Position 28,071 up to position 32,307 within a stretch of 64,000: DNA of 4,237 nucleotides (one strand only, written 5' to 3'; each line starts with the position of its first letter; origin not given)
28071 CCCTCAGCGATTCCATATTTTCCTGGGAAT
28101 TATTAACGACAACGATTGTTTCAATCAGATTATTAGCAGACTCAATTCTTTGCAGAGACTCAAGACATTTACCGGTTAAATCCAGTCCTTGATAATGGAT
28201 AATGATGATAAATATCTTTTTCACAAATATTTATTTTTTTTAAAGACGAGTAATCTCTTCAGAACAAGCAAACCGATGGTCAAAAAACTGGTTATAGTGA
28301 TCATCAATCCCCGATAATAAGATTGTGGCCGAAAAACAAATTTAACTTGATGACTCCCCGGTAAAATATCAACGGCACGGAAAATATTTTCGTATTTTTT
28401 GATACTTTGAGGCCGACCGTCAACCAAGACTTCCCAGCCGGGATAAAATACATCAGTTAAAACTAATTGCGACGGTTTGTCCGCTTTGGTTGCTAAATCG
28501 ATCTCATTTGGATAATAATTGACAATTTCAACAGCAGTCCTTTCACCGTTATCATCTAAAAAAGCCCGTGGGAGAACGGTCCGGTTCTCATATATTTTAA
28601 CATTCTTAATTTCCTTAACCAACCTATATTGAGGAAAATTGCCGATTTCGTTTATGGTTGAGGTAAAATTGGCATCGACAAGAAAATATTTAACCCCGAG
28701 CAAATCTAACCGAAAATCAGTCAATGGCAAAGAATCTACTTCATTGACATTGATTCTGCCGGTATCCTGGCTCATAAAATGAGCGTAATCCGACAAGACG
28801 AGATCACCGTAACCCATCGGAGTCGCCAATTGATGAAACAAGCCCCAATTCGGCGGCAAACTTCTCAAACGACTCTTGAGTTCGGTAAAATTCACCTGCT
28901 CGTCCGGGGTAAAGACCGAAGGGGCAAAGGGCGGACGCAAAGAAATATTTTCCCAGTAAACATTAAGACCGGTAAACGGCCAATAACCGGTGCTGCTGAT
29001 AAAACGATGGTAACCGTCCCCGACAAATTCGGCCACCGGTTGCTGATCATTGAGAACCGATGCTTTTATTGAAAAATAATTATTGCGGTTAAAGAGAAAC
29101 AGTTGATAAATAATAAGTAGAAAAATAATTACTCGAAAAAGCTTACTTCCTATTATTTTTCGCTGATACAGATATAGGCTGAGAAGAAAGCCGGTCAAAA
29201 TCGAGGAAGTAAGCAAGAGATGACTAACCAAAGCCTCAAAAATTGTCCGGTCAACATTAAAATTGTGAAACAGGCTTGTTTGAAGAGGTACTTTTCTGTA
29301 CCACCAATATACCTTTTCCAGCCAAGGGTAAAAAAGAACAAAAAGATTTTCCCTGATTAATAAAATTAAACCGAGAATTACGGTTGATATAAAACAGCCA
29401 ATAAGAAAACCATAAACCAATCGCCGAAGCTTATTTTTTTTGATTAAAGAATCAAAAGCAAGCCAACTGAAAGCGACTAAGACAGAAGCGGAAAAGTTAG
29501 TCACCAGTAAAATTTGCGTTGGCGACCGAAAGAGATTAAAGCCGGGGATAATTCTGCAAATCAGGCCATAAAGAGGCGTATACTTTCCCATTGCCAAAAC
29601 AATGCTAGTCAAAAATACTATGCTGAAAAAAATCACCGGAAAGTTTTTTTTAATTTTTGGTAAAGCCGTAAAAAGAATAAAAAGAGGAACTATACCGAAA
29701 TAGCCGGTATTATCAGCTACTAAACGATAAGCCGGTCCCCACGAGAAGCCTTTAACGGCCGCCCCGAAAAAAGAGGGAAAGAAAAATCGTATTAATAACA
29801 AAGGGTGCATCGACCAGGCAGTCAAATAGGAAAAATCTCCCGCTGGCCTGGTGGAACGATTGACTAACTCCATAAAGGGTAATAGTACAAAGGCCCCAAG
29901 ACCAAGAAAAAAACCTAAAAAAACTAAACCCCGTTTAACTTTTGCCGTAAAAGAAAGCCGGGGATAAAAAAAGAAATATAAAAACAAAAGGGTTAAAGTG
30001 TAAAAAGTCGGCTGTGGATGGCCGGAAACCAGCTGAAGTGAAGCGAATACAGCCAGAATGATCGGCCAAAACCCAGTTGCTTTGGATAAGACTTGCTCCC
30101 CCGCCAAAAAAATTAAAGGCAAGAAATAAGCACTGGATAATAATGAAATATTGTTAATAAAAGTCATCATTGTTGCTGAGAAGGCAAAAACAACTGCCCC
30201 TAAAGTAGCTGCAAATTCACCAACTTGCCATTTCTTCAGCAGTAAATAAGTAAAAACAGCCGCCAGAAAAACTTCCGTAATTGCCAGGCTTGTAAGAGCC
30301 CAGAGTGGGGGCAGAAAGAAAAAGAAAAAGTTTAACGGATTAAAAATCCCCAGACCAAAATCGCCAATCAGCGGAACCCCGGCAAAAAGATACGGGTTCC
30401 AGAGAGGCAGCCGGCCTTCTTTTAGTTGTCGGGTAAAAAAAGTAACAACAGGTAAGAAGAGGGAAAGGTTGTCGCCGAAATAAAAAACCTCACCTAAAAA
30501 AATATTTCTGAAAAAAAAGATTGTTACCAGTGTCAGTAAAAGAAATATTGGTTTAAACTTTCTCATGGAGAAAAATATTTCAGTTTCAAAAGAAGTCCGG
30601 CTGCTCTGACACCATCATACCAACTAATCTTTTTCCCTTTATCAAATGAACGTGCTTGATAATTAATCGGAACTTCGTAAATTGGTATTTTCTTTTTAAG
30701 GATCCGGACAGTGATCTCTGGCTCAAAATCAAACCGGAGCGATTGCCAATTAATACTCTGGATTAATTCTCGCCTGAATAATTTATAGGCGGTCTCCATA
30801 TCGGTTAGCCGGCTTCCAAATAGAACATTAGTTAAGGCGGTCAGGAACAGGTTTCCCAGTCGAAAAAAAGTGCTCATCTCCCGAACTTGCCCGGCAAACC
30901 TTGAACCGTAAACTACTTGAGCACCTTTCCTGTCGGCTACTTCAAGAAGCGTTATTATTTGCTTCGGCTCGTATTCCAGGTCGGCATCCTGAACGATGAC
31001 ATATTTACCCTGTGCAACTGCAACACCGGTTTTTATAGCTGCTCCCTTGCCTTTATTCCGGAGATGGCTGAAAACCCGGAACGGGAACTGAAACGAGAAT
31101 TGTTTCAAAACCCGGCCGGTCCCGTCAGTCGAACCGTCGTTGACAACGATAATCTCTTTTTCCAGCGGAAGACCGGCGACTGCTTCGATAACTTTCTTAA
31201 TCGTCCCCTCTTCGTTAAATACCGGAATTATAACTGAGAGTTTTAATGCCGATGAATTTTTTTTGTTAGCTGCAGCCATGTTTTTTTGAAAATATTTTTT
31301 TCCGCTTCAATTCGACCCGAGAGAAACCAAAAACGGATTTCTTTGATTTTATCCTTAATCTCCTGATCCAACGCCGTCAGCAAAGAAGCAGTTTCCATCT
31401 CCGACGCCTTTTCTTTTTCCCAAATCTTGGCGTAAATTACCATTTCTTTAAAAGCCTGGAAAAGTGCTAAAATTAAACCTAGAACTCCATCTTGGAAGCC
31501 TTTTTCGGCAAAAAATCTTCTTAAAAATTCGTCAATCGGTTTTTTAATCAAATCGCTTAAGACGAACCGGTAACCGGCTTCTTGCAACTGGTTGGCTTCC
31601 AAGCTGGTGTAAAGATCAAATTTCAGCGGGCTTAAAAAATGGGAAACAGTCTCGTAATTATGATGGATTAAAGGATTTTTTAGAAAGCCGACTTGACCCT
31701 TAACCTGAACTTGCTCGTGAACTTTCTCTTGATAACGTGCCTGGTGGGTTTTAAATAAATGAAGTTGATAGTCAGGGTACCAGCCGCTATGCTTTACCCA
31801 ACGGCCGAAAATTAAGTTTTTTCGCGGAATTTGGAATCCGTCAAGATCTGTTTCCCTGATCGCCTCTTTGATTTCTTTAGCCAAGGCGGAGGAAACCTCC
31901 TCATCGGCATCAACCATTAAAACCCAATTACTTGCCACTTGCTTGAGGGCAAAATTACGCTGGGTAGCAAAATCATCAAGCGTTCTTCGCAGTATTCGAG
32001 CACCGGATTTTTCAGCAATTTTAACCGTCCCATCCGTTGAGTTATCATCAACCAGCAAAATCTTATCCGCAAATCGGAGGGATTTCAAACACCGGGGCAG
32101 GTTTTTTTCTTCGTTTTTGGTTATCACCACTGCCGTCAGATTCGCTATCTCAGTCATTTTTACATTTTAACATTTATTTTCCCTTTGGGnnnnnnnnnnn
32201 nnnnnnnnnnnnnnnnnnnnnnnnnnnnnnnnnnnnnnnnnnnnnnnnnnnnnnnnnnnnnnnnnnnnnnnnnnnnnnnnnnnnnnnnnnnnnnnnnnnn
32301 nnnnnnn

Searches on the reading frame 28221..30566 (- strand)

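Call 9: search_protein_families(library=pfam, proteins=[window:28221-30566:-], max_evalue=0.001)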
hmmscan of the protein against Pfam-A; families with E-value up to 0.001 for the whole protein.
window:28221-30566:- (781 aa): 1 family
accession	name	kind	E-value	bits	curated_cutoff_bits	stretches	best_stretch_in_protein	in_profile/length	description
PF09586.16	YfhO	-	4.1e-13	49.1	28.5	1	677-757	754-835/835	Bacterial membrane protein YfhO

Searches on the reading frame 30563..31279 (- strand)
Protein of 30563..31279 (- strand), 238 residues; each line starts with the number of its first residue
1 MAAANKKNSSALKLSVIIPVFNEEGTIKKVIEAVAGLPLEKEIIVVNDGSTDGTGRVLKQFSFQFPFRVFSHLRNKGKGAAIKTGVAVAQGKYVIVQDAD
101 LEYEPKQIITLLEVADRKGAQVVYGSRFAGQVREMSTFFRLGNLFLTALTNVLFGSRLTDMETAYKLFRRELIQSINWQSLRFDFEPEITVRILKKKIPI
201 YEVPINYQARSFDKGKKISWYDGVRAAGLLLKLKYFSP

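Call 9: search_protein_families(library=pfam, proteins=[window:30563-31279:-], max_evalue=0.001)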
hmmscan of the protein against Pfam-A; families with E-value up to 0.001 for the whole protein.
window:30563-31279:- (238 aa): 3 families
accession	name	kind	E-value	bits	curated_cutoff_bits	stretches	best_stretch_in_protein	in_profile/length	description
PF00535.33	Glycos_transf_2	-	6.4e-35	121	23.3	1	15-174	1-165/168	Glycosyl transferase family 2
PF13641.12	Glyco_tranf_2_3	-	7.3e-07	29.9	27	1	14-152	3-138/230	Glycosyltransferase like family 2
PF10111.15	Glyco_tranf_2_2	-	1.6e-05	24.9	27.3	1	15-116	1-107/276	Glycosyltransferase like family 2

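Call 70: search_protein_families(library=ncbifam, proteins=[window:30563-31279:-], max_evalue=0.01)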
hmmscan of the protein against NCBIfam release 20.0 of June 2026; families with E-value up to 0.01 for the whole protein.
window:30563-31279:- (238 aa): 23 families
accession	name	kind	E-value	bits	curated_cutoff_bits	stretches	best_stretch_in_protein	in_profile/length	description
TIGR04182.1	glyco_TIGR04182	equivalog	2e-30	106.2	325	1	14-218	2-201/293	S-layer glycoprotein N-glycosyltransferase AglJ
NF041391.1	DPhHxTase_Halo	equivalog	2.1e-22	79.2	375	1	20-211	3-187/213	dolichyl-phosphate hexose transferase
NF007482.0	PRK10073.1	equivalog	3.7e-20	72.2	423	1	9-121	3-116/334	glycosyltransferase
NF047588.1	GlcsyltransPgfSStrep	equivalog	1.1e-18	67.5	500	1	12-176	1-167/308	glycosyltransferase PgfS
NF007986.1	PRK10714.1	equivalog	2.6e-18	66.1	529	1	12-216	6-209/316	undecaprenyl-phosphate 4-deoxy-4-formamido-L-arabinose transferase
TIGR03937.1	PgaC_IcaA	equivalog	3.3e-18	65.8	422.3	1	6-106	39-141/407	poly-beta-1,6-N-acetyl-D-glucosamine synthase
NF058614.1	PPMAGASynPpgS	equivalog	1.3e-17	64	370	1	16-224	4-213/226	polyprenyl-phospho-N-acetylgalactosaminyl synthase PpgS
NF041875.1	EPS_EpsD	equivalog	4.9e-17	62.3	370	1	14-126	1-115/325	exopolysaccharide biosynthesis glycosyltransferase EpsD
TIGR04283.1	glyco_like_mftF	equivalog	2e-15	57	182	1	14-147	1-126/221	TIGR04283 family arsenosugar biosynthesis glycosyltransferase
NF010496.0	PRK13915.1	equivalog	2.4e-11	43.3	262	1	10-110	29-136/307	glucosyl-3-phosphoglycerate synthase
TIGR03965.1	mycofact_glyco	equivalog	9e-11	41.3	280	1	8-113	70-177/467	mycofactocin biosynthesis glycosyltransferase MftF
NF047683.1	TeichurnBiosyTuaG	equivalog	1.5e-10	41.1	400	1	13-114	7-110/252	teichuronic acid biosynthesis protein TuaG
TIGR03111.1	glyc2_xrt_Gpos1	hypoth_equivalog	1.3e-09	37.4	363.95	1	12-111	49-152/439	TIGR03111 family XrtG-associated glycosyltransferase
NF038302.1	EPS_HpsE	equivalog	1.5e-08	34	300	1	13-131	2-127/307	hormogonium polysaccharide biosynthesis glycosyltransferase HpsE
NF053739.1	GlytfEpsEBac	equivalog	8.5e-08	31.5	450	1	13-100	2-92/265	glycosyltransferase EpsE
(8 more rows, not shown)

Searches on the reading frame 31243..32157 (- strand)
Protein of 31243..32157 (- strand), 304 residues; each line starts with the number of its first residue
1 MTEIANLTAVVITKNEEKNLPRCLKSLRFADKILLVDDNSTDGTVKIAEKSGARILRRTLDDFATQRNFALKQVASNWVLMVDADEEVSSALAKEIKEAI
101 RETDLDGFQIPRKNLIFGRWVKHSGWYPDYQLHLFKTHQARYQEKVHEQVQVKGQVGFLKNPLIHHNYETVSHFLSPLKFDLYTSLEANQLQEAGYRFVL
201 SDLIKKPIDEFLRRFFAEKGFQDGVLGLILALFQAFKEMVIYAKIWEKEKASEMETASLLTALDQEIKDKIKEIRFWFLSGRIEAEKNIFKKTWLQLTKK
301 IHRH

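Call 9: search_protein_families(library=pfam, proteins=[window:31243-32157:-], max_evalue=0.001)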
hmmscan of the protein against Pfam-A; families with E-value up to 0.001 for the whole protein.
window:31243-32157:- (304 aa): 2 families
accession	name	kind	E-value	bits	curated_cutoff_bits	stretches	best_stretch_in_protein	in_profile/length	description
PF00535.33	Glycos_transf_2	-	3e-21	76.5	23.3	1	9-136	2-138/168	Glycosyl transferase family 2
PF13704.12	Glyco_tranf_2_4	-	1.2e-06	29.4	27.5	1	14-86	1-82/98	Glycosyl transferase family 2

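Call 70: search_protein_families(library=ncbifam, proteins=[window:31243-32157:-], max_evalue=0.01)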
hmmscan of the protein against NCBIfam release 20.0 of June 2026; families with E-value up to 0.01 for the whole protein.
window:31243-32157:- (304 aa): 10 families
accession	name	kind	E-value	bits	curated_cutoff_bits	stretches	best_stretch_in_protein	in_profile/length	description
TIGR04195.1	S_glycosyl_SunS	equivalog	1e-11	44.3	350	1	5-101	57-156/421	SunS family peptide S-glycosyltransferase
TIGR04283.1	glyco_like_mftF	equivalog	7.9e-11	42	182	1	9-104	3-102/221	TIGR04283 family arsenosugar biosynthesis glycosyltransferase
TIGR04182.1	glyco_TIGR04182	equivalog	1.9e-09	37.3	325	1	8-101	3-98/293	S-layer glycoprotein N-glycosyltransferase AglJ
NF007482.0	PRK10073.1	equivalog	8.8e-06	24.9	423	1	4-106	5-116/334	glycosyltransferase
NF045692.1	OglycostaseCruG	equivalog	2.2e-05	23.6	600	1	4-110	40-162/386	2'-O-glycosyltransferase CruG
TIGR03965.1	mycofact_glyco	equivalog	0.00023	20.2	280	1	5-87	74-166/467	mycofactocin biosynthesis glycosyltransferase MftF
NF041865.1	EpsU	equivalog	0.00063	18.8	700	1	31-99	71-146/394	exopolysaccharide biosynthesis GT2 family glycosyltransferase EpsU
TIGR03469.1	HpnB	hypoth_equivalog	0.00065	18.8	379.25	1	6-52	45-96/386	hopene-associated glycosyltransferase HpnB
NF041875.1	EPS_EpsD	equivalog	0.002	17.6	370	1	9-95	3-99/325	exopolysaccharide biosynthesis glycosyltransferase EpsD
NF010496.0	PRK13915.1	equivalog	0.0022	17.2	262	1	24-58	50-91/307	glucosyl-3-phosphoglycerate synthase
